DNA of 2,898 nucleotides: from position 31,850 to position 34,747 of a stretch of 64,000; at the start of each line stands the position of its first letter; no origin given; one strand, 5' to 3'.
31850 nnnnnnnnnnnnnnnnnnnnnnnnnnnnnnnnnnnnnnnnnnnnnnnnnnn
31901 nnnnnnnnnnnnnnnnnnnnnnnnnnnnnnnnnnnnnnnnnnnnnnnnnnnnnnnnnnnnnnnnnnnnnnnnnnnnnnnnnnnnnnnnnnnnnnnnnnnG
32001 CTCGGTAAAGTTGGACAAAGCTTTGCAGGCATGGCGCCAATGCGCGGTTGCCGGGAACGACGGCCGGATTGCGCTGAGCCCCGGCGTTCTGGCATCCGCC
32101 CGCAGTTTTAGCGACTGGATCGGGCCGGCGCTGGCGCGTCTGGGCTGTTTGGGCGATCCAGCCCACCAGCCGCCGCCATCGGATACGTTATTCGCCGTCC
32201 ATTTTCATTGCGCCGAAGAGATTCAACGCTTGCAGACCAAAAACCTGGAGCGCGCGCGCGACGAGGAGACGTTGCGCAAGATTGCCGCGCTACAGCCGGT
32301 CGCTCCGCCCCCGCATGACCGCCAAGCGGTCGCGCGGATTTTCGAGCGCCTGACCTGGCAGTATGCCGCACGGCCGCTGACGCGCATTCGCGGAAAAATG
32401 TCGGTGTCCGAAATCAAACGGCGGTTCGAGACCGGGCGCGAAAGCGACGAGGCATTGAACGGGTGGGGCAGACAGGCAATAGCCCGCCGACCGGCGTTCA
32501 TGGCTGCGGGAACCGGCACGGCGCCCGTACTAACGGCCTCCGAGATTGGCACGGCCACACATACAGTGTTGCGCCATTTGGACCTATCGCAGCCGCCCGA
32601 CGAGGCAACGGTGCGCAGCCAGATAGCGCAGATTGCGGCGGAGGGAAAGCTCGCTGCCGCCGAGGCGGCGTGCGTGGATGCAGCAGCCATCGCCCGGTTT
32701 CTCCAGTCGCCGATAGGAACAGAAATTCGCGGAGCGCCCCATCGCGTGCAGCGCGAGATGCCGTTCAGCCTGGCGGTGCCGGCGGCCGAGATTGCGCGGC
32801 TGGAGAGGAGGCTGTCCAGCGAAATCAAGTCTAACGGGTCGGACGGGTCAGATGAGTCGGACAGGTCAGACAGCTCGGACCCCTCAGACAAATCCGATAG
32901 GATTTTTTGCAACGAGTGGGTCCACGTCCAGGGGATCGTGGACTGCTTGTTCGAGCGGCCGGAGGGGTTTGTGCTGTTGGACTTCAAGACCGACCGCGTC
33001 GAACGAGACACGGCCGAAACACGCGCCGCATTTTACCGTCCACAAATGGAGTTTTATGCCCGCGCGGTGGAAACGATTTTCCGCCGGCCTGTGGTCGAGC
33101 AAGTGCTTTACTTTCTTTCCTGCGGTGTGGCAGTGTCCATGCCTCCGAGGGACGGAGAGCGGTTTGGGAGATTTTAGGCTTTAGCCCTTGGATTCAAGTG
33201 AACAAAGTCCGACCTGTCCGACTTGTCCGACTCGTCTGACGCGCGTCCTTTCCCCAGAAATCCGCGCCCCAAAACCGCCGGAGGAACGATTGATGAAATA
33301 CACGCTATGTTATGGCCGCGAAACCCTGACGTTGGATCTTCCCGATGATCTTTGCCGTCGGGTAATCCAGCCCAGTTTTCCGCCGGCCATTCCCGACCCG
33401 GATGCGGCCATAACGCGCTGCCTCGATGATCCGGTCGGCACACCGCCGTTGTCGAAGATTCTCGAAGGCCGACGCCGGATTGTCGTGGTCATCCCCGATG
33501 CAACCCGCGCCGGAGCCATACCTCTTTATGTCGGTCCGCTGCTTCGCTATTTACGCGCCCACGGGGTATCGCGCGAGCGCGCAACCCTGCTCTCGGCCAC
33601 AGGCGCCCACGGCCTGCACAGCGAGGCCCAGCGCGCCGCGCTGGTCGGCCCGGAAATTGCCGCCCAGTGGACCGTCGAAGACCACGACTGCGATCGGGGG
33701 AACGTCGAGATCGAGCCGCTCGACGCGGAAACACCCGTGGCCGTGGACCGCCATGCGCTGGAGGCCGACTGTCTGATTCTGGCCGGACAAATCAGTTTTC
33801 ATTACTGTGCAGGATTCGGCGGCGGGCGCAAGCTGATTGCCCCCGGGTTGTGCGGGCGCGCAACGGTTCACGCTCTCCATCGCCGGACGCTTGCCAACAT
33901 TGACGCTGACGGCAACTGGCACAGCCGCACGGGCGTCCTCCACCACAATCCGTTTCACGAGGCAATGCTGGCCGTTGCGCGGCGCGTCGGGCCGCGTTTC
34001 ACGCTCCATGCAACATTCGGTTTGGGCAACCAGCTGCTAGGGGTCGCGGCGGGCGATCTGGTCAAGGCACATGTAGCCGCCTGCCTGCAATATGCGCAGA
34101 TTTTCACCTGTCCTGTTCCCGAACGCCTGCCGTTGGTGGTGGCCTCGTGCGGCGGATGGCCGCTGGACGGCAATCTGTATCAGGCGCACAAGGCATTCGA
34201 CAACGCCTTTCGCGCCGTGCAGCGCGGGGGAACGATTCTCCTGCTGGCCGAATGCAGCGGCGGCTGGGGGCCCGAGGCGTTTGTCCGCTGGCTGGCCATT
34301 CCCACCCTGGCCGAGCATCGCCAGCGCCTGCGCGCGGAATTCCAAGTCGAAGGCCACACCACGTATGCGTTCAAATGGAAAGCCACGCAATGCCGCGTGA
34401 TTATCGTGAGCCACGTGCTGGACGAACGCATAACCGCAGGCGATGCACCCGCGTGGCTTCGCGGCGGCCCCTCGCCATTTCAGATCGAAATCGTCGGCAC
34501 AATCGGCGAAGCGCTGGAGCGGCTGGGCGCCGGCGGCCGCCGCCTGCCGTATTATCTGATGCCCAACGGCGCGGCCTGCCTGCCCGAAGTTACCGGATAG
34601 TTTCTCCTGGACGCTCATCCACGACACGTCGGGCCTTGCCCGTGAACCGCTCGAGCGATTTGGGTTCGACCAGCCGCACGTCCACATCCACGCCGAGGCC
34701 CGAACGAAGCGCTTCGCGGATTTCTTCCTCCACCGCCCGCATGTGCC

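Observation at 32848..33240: Inverted pair of hexanucleotide (GTCGGAC-type) arrays bracketing the 3' end of the addA-like gene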

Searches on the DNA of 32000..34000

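Call 32: search_rna_families(source=window, start=32000, end=34000, threshold=evalue, max_evalue=1)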
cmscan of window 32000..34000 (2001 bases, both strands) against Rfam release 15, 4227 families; matches with E-value up to 1: 0.
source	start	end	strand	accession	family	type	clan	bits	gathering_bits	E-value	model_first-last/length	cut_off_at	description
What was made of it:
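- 33207..33240 (+): Intergenic 9-nt array, 4 units GTCYGAC+YN, in inverted orientation relative to the coding array. It starts 30 nt after the addA stop and ends 52 nt before the larA ATG. No Rfam match (call 32).
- On Any curated RNA family (Rfam 15): No hit at E<=1 in 32000-34000 (call 32).
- There is no Rfam family (call 32).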

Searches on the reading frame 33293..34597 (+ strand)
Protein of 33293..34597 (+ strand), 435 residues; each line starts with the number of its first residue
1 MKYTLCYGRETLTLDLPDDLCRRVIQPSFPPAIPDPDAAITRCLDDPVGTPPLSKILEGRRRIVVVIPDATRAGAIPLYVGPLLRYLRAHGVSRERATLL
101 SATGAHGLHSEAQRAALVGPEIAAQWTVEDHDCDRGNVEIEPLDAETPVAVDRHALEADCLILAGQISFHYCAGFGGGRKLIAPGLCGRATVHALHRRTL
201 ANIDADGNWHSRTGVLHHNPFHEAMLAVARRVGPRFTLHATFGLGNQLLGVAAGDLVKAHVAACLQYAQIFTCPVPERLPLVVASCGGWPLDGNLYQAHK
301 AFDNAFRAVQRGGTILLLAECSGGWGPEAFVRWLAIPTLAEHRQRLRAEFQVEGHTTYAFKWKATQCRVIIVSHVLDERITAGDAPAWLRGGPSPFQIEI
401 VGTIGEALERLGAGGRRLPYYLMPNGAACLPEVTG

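Call 10: search_protein_families(library=pfam, proteins=[window:33293-34597:+])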
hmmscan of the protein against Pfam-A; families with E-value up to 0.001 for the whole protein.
window:33293-34597:+ (435 aa): 3 families
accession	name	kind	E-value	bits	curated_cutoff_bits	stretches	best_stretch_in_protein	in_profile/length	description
PF09861.14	Lar_N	-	1.5e-46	158.6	23.3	1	7-202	1-198/204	Lactate racemase N-terminal domain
PF21113.2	LarA_C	-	2.6e-12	47.4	25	1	281-375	8-101/152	Lactate racemase C-terminal domain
PF04015.17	DUF362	-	8.9e-05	23.1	24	1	77-238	20-161/200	Domain of unknown function (DUF362)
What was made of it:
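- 33293..34600 (+): larA-like gene (nickel-pincer racemase family), conserved downstream partner of addA in Sumerlaeia. Pfam Lar_N and LarA_C (call 10).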

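Call 11: find_encoding_contigs(protein=window:33293-34597:+, flank=10000, max_places=6)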
Protein window:33293-34597:+ (435 aa): no gene with exactly this product is on record in the collection.

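Call 65: find_homologous_proteins(query=window:33293-34597:+, max_evalue=1e-100)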
Query window:33293-34597:+ (435 aa): 19 proteins with E <= 1e-100 among 8000 candidates.
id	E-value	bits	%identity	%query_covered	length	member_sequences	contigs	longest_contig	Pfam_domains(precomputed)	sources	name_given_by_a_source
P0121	0.0e+0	1010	100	100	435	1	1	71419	PF21113.3,PF09861.15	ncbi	-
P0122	1.1e-183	630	63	100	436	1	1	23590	PF04015.18,PF21113.3,PF09861.15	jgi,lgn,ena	-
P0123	1.4e-183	629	65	100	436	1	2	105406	PF21113.3,PF09861.15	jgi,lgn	jgi:nickel-dependent lactate racemase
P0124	1.5e-182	626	62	100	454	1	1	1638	PF21113.3,PF09861.15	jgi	jgi:nickel-dependent lactate racemase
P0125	5.2e-180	617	63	100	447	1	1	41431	PF21113.3,PF09861.15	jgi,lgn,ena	-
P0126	8.5e-179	613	62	100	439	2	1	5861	PF21113.3,PF09861.15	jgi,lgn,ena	-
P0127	9.5e-178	610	62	100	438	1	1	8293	PF21113.3,PF09861.15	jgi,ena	-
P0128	6.5e-174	597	63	99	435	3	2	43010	PF21113.3,PF09861.15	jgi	-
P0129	5.1e-173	594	62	100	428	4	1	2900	PF21113.3,PF09861.15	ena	-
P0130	1.5e-170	586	59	100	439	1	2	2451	PF04015.18,PF21113.3,PF09861.15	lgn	-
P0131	5.0e-170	585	60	100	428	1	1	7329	PF21113.3,PF09861.15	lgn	-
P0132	7.0e-170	584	59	100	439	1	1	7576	PF04015.18,PF21113.3,PF09861.15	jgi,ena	-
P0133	8.7e-169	580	61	100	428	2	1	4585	PF21113.3,PF09861.15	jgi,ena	-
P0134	3.5e-158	546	57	100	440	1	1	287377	PF21113.3,PF09861.15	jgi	-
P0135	1.0e-156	541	56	100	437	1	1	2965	PF21113.3,PF09861.15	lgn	-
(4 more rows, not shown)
